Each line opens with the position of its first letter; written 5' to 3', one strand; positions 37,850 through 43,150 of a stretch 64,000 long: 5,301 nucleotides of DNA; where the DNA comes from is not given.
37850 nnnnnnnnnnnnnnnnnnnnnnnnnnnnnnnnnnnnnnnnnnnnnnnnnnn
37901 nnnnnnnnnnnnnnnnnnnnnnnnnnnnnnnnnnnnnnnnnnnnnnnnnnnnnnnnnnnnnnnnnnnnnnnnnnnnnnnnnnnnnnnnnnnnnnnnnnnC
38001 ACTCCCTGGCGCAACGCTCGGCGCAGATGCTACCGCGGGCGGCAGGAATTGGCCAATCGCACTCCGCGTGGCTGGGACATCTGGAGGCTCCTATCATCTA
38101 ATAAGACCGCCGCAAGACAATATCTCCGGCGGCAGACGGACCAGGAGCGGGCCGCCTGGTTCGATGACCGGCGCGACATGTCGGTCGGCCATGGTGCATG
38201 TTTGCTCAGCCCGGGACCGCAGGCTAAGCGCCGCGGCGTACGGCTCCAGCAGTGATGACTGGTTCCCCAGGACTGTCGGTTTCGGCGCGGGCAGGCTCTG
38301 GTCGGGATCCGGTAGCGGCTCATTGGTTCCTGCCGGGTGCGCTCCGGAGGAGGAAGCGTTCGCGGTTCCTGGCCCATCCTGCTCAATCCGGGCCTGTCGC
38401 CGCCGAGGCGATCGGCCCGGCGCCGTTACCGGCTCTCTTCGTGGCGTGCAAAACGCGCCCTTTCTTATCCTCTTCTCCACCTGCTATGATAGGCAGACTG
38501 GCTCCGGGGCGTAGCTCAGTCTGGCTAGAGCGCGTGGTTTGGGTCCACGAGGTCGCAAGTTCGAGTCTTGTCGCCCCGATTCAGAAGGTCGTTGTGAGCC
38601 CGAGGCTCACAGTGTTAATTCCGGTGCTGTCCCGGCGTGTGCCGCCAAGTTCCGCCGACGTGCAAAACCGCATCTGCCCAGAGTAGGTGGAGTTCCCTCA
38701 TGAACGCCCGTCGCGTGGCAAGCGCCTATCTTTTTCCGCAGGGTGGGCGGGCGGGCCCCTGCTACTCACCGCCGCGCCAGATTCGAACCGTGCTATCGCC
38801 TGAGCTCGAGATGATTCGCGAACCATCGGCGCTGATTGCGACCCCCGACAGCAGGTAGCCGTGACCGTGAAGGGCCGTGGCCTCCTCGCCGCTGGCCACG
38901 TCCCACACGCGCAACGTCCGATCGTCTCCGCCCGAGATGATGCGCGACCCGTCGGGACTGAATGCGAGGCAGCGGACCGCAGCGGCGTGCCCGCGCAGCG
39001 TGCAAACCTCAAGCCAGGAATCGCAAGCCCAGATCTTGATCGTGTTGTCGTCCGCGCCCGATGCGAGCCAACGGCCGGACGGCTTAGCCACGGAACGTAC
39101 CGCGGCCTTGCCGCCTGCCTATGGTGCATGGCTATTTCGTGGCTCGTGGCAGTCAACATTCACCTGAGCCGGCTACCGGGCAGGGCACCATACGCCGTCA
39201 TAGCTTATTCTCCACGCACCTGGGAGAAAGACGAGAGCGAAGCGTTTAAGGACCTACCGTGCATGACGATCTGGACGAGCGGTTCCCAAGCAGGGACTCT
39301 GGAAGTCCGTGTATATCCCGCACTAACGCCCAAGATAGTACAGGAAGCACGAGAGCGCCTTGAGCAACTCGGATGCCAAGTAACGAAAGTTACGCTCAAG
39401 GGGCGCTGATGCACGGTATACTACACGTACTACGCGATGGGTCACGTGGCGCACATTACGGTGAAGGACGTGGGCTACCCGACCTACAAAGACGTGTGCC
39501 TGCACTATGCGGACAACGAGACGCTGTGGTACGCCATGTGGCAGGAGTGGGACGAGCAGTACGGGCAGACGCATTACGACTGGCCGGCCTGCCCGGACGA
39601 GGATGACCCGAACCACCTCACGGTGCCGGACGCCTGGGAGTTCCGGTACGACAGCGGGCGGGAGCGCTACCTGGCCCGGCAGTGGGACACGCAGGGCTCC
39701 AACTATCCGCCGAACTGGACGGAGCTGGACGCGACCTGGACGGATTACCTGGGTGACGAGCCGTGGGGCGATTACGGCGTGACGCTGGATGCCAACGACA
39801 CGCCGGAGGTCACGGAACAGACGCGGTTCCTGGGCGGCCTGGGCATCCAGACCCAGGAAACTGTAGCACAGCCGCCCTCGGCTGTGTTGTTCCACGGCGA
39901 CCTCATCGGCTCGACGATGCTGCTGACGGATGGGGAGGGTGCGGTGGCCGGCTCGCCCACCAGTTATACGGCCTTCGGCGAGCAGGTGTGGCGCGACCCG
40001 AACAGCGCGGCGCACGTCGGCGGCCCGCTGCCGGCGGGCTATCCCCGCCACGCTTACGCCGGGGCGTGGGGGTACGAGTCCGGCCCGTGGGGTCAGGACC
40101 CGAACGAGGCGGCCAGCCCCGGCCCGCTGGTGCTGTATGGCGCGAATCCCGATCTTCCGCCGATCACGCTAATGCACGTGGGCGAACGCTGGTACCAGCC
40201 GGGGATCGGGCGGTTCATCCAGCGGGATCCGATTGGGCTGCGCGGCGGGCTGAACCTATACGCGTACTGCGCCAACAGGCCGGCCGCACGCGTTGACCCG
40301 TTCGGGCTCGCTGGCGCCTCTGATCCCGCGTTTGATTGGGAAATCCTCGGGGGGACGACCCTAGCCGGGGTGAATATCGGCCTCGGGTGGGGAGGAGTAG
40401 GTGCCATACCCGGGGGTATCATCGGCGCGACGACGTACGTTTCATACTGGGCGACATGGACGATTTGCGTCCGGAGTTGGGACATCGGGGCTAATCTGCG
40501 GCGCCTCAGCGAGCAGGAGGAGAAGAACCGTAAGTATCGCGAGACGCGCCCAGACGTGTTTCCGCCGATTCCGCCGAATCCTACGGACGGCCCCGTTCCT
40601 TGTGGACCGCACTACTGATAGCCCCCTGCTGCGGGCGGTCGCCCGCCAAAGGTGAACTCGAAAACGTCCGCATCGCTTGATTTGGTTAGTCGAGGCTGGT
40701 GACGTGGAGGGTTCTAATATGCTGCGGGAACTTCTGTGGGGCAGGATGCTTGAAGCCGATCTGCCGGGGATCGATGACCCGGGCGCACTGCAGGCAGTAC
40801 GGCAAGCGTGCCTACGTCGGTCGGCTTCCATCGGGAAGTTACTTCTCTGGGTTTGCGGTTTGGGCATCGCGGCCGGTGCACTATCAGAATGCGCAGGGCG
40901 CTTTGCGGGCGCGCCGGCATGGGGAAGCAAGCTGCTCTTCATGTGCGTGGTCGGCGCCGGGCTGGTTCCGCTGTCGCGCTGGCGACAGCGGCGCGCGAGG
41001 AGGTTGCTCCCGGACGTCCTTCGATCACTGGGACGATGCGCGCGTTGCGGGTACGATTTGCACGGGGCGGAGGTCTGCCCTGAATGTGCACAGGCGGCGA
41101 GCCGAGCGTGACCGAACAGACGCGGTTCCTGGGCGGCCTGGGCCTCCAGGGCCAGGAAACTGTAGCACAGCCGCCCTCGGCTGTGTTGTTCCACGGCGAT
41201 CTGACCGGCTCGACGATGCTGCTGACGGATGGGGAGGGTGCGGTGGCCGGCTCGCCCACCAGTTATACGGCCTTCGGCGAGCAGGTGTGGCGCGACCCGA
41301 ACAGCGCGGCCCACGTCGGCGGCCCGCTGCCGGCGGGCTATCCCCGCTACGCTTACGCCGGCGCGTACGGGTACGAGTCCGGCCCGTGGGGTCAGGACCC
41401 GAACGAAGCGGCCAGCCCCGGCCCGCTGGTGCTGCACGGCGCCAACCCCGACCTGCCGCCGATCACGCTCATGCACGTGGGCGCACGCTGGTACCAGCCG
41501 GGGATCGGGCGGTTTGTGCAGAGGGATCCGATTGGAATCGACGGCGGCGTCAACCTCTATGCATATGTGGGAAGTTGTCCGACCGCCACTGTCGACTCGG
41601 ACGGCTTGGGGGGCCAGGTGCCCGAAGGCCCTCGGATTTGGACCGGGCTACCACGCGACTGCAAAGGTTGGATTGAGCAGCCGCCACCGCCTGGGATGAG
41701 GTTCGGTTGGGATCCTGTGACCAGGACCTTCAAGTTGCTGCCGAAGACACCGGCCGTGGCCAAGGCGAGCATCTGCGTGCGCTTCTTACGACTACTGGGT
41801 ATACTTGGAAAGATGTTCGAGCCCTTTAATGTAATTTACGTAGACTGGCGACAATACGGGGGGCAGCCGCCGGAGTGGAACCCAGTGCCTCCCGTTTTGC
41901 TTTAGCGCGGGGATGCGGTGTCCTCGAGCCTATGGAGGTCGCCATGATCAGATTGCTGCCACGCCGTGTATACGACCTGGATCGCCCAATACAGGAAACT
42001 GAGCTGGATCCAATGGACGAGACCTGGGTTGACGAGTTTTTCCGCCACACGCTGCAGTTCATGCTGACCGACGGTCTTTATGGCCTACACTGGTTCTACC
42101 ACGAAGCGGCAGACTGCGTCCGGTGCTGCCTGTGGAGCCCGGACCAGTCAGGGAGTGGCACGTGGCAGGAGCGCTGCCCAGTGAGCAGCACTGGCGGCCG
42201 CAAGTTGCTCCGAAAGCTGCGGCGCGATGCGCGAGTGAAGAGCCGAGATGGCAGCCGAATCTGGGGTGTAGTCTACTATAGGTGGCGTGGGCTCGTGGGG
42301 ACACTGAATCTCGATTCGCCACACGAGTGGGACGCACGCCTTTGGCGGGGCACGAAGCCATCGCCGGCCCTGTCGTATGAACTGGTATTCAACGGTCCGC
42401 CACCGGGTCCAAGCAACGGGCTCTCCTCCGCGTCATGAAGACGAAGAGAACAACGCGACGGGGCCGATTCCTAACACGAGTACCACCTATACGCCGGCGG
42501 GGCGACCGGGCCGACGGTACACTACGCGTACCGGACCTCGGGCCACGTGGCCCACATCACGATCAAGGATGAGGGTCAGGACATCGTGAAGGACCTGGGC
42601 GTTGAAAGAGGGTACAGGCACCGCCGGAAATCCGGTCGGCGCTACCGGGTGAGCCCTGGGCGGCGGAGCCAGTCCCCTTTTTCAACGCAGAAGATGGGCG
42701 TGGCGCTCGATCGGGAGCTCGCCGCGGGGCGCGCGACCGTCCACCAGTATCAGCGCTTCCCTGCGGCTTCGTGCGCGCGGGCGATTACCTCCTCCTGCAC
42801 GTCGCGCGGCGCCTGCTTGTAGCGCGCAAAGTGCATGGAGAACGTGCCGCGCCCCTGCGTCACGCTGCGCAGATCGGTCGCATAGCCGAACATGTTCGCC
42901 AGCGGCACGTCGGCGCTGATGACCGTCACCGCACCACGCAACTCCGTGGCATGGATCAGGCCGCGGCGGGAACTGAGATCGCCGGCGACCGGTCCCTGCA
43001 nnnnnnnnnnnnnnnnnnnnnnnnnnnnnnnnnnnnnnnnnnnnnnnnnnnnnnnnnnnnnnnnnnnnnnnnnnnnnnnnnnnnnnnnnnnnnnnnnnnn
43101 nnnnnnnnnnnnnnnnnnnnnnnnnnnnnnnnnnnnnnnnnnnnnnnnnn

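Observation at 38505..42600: tRNA-Pro-adjacent mini-island: WD40 fragment plus two orphan Rhs toxin-tip/immunity cassettes bounded by direct repeats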

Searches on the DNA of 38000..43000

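Call 70: search_rna_families(source=window, start=38000, end=43000, threshold=gathering)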
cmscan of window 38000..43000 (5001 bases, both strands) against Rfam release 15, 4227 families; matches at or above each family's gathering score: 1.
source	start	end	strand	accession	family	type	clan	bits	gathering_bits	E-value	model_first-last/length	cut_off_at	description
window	38505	38579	+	RF00005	tRNA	Gene; tRNA;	CL00001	62.7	29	2.4e-12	1-71/71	no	tRNA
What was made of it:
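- Tried and rejected: Only the tRNA was found (call 70).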

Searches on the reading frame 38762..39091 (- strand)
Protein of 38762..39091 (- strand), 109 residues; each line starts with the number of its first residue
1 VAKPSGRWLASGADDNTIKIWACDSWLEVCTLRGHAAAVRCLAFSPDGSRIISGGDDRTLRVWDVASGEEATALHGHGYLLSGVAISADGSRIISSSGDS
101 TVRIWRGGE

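Call 6: search_protein_families(library=pfam, proteins=[window:38762-39091:-], max_evalue=0.1)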
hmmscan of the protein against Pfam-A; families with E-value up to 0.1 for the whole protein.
window:38762-39091:- (109 aa): 40 families (the best 25 are shown)
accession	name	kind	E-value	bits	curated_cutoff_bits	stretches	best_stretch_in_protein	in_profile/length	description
PF00400.38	WD40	-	9.2e-30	102.2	27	3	29-64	4-39/39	WD domain, G-beta repeat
PF25173.1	Beta-prop_WDR3_1st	-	8.2e-28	97.8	154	1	3-105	38-140/184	WDR3 first beta-propeller domain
PF24817.1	WD40_WDHD1_1st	-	3.9e-27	95.6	109.9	2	3-73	95-165/291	WDHD1 first WD40 domain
PF25174.1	Beta-prop_THOC3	-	2.2e-23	83.1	305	1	4-105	12-115/272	THOC3 beta-propeller domain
PF24814.1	WD40_Prp19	-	8.2e-20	71.4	320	2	3-64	144-205/281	Prp19 WD40 domain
PF25175.1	Beta-prop_WDR5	-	1e-19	71.4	250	1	8-106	66-164/296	WDR5 beta-propeller domain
PF24807.1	WD40_CDC20-Fz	-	5.7e-18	65.7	200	2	3-72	144-216/292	CDC20/Fizzy WD40 domain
PF25172.1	Beta-prop_WDR3_2nd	-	3.8e-17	62.9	140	2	9-65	232-288/293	WDR3 second beta-propeller domain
PF24805.1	EIF3I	-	3.2e-16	59.8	200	2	31-106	5-80/324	EIF3I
PF24782.2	WD40_MABP1-WDR62_2nd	-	1.1e-15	57.9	290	2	48-106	282-340/341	MABP1/WDR62 second WD40 domain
PF24105.1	Beta-prop_CAF1B_HIR1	-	6.3e-15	55.4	80.5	1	24-105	118-199/383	CAF1B/HIR1 beta-propeller domain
PF25047.1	Beta-prop_TEP1_2nd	-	1.2e-13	51.3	89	1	5-105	50-162/255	TEP-1 second beta-propeller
PF25460.1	Beta-prop_Aladin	-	2.1e-13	50.5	171.1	2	34-106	109-181/340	Aladin seven-bladed propeller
PF25168.1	Beta-prop_WDR36-Utp21_2nd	-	3.1e-12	46.9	84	2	9-69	213-273/335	WDR36/Utp21 second beta-propeller domain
PF24780.1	WD40_MABP1-WDR62_1st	-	9.8e-12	45.2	496.3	2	38-106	40-112/328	MABP1/WDR62 first WD40 domain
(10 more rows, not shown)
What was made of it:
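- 38762..39115 (-): 3' remnant of a WD40-repeat gene, about 2.5 blades (ORF 38762-39091, with WD-like sequence to about 39115). Its 5' part is missing, so the event that placed or trimmed the array also truncated this gene. Pfam WD40 E=9e-30 (call 6).
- Checked: The WD40 ORF lies at 38762-39091 on the minus strand, 109 aa, Pfam WD40 E=9e-30 in 3 stretches (call 6).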

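Call 7: search_protein_families(library=ncbifam, proteins=[window:38762-39091:-], max_evalue=1)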
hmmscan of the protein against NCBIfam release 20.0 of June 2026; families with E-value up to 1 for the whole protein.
window:38762-39091:- (109 aa): 0 families

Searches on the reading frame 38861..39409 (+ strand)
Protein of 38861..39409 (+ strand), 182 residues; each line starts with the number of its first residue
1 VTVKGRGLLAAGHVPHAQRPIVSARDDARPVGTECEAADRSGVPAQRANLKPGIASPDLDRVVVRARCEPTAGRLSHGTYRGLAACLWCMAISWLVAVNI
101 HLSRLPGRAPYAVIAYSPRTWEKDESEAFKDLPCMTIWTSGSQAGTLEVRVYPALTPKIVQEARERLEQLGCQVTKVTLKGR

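Call 6: search_protein_families(library=pfam, proteins=[window:38861-39409:+], max_evalue=0.1)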
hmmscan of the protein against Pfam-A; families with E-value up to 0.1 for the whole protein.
window:38861-39409:+ (182 aa): 0 families
